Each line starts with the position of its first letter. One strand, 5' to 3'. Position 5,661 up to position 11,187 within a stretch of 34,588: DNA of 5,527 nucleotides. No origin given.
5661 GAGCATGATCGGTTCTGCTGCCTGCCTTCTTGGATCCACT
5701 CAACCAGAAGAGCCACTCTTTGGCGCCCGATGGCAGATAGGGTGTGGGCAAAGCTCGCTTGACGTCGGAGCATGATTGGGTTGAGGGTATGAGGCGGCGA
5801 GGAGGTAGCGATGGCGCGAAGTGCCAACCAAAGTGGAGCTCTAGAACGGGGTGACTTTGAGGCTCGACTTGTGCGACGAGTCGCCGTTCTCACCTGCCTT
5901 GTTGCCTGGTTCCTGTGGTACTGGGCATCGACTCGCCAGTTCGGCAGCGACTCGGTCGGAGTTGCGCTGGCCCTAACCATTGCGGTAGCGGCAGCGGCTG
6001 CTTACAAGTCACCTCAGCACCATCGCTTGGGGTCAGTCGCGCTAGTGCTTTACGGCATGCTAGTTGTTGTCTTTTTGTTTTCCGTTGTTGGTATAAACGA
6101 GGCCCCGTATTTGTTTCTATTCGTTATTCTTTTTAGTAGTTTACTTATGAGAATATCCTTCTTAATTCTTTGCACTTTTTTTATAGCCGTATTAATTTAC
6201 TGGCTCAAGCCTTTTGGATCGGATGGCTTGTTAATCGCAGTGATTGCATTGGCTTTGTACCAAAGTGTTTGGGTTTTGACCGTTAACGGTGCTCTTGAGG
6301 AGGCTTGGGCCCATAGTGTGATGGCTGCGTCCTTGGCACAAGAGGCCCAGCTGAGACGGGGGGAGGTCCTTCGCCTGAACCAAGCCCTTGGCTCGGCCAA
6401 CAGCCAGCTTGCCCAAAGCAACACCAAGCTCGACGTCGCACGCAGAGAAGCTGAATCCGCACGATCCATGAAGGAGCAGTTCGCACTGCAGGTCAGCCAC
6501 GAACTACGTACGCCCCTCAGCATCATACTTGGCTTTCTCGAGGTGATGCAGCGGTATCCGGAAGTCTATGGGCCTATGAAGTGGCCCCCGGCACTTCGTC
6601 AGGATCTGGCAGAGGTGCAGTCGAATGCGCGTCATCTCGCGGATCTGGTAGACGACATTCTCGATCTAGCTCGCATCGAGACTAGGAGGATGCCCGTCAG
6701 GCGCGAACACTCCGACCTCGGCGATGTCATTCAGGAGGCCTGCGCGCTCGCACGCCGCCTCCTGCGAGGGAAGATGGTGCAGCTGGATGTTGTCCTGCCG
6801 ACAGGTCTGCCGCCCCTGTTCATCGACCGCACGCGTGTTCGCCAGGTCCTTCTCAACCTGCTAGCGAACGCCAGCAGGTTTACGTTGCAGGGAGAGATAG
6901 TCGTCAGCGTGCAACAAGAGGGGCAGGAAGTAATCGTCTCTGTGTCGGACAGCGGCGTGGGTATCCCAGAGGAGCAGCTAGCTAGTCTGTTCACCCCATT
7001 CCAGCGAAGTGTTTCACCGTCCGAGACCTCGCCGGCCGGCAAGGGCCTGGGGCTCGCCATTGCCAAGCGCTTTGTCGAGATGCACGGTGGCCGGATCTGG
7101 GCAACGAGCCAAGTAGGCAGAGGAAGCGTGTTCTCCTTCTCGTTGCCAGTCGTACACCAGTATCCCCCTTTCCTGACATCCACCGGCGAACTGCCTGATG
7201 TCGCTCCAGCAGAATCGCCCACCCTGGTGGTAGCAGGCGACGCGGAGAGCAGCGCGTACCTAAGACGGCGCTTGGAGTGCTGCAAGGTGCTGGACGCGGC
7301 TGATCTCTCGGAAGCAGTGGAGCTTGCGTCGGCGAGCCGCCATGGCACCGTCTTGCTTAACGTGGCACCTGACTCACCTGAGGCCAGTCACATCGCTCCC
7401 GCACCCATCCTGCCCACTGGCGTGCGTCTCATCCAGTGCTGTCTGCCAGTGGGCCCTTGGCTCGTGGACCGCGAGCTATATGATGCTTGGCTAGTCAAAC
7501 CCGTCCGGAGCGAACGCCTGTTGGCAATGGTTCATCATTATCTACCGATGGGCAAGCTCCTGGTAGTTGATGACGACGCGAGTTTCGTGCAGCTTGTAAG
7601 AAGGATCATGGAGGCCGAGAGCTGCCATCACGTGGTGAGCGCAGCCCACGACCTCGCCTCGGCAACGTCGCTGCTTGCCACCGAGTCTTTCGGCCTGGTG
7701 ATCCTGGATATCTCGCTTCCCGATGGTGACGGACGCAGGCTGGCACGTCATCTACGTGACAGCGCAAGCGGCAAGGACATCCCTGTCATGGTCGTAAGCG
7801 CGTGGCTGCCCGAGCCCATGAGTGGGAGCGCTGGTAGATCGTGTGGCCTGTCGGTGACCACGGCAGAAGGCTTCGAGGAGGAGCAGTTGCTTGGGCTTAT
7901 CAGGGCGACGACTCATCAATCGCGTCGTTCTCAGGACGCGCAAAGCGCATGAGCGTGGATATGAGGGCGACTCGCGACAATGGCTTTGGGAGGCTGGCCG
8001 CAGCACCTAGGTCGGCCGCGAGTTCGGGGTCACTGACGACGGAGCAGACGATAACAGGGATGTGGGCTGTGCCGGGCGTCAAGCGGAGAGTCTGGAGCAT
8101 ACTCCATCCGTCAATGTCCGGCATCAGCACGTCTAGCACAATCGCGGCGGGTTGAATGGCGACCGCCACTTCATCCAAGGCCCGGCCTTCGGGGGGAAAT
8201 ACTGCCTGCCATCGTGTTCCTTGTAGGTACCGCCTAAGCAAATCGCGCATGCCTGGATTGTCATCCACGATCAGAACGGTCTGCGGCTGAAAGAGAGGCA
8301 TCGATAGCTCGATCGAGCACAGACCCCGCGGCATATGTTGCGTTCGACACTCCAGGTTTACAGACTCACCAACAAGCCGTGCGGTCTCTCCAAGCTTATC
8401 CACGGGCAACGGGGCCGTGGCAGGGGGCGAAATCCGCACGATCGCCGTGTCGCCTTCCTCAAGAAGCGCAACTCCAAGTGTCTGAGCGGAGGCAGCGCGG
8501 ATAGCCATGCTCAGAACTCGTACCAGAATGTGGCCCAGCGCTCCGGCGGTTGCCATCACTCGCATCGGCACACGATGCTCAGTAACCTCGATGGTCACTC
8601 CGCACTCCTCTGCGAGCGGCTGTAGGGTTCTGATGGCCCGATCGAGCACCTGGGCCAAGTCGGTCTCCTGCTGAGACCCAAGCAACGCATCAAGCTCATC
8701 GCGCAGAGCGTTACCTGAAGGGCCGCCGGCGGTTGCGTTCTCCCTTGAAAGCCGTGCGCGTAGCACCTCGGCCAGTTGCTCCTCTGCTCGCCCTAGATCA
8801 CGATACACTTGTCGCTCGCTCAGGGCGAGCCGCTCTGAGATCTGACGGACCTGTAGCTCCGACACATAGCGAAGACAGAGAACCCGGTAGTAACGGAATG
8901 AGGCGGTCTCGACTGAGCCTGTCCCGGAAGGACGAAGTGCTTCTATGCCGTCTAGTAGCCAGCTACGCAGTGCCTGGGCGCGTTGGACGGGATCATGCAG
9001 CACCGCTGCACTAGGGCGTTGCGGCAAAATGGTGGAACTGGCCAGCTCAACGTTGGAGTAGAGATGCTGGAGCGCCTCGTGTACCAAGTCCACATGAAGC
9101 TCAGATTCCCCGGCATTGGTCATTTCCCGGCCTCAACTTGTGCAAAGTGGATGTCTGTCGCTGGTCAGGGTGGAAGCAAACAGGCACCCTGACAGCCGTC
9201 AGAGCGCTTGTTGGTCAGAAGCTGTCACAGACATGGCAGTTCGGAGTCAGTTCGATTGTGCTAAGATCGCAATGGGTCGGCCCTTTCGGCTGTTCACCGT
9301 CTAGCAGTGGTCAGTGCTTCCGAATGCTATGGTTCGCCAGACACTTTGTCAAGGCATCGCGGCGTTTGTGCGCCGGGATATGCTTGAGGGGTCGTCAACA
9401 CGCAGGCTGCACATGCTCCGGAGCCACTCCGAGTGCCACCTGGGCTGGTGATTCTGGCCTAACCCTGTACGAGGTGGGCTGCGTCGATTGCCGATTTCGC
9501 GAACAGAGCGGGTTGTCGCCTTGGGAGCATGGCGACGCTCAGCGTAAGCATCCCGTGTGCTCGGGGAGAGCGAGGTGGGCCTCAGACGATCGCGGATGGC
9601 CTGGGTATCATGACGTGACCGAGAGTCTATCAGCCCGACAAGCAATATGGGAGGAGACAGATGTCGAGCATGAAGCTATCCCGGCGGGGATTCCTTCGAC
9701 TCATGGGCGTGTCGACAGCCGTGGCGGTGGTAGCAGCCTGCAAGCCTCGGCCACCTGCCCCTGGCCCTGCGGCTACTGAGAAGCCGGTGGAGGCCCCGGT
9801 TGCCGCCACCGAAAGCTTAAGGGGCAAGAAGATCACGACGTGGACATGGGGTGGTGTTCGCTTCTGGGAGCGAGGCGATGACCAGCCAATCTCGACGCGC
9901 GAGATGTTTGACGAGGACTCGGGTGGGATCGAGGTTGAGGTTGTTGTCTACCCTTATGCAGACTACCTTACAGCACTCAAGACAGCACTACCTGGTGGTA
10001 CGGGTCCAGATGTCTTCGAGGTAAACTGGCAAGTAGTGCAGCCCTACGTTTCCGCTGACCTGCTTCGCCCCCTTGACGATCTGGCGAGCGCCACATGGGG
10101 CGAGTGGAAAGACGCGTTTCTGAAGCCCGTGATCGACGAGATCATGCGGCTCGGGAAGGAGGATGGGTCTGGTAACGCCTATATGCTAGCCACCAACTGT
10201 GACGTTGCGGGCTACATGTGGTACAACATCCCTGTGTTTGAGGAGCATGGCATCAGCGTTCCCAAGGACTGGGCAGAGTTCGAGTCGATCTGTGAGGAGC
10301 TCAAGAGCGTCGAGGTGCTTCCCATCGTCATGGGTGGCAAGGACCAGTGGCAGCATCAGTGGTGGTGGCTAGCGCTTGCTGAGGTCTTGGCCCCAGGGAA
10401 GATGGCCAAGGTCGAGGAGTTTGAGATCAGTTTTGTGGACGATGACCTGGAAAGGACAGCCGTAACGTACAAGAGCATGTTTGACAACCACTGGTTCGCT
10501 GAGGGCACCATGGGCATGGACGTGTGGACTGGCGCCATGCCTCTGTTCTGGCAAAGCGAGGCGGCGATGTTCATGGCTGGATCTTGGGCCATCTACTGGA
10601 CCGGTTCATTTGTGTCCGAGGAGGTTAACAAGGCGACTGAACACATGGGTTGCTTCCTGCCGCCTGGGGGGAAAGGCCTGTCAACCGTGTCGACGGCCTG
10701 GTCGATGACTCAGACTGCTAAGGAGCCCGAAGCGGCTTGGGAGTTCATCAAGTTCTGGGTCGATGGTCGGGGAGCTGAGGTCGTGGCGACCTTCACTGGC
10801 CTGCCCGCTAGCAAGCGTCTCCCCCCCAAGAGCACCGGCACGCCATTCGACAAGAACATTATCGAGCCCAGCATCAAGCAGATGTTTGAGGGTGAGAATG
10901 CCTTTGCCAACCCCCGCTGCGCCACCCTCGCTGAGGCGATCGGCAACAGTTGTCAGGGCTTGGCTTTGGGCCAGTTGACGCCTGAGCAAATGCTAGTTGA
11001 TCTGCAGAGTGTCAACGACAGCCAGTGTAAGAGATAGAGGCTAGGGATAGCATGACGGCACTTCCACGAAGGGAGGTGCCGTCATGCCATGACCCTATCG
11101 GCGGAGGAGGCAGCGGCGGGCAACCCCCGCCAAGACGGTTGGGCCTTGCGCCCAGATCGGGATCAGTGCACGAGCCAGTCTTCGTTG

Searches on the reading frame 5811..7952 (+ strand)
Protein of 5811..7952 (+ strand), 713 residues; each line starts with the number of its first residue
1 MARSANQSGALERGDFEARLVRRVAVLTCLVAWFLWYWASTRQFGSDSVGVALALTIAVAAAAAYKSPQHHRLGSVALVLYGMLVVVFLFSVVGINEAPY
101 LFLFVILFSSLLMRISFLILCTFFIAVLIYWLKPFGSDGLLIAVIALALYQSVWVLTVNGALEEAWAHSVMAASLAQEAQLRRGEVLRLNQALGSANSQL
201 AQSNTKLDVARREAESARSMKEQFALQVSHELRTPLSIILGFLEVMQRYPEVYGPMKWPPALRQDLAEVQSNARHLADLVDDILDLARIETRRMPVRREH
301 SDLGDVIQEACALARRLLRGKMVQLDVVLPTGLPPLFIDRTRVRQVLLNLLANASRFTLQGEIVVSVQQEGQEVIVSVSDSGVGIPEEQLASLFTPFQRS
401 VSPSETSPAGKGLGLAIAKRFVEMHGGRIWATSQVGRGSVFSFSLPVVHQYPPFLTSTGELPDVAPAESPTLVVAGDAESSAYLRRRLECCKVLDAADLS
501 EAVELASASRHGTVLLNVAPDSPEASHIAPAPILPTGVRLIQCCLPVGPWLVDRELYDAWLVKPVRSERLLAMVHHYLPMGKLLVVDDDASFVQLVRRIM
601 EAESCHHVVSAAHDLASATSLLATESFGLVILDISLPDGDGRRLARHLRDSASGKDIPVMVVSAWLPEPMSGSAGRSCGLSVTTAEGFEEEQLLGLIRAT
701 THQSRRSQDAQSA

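Call 39: search_protein_families(library=pfam, proteins=[window:5811-7952:+], max_evalue=0.001)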
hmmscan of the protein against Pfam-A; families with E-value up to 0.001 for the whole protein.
window:5811-7952:+ (713 aa): 3 families
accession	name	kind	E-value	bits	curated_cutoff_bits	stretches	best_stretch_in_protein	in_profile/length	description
PF02518.31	HATPase_c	-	4.4e-29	101.6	26.4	1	339-447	2-109/111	Histidine kinase-, DNA gyrase B-, and HSP90-like ATPase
PF00512.31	HisKA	-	3e-16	59.7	26.9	1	220-291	1-65/66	His Kinase A (phospho-acceptor) domain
PF00072.30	Response_reg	-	3.6e-15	56.5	30.2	1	584-669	2-83/111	Response regulator receiver domain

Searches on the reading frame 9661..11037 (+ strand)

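Call 39: search_protein_families(library=pfam, proteins=[window:9661-11037:+], max_evalue=0.001)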
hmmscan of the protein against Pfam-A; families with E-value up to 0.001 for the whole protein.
window:9661-11037:+ (458 aa): 2 families
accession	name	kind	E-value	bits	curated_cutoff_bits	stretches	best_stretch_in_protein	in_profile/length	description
PF01547.30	SBP_bac_1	-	5.7e-33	115.7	26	1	77-366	14-300/307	Bacterial extracellular solute-binding protein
PF13416.11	SBP_bac_8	-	9.7e-22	78.5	27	1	81-382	4-259/279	Bacterial extracellular solute-binding protein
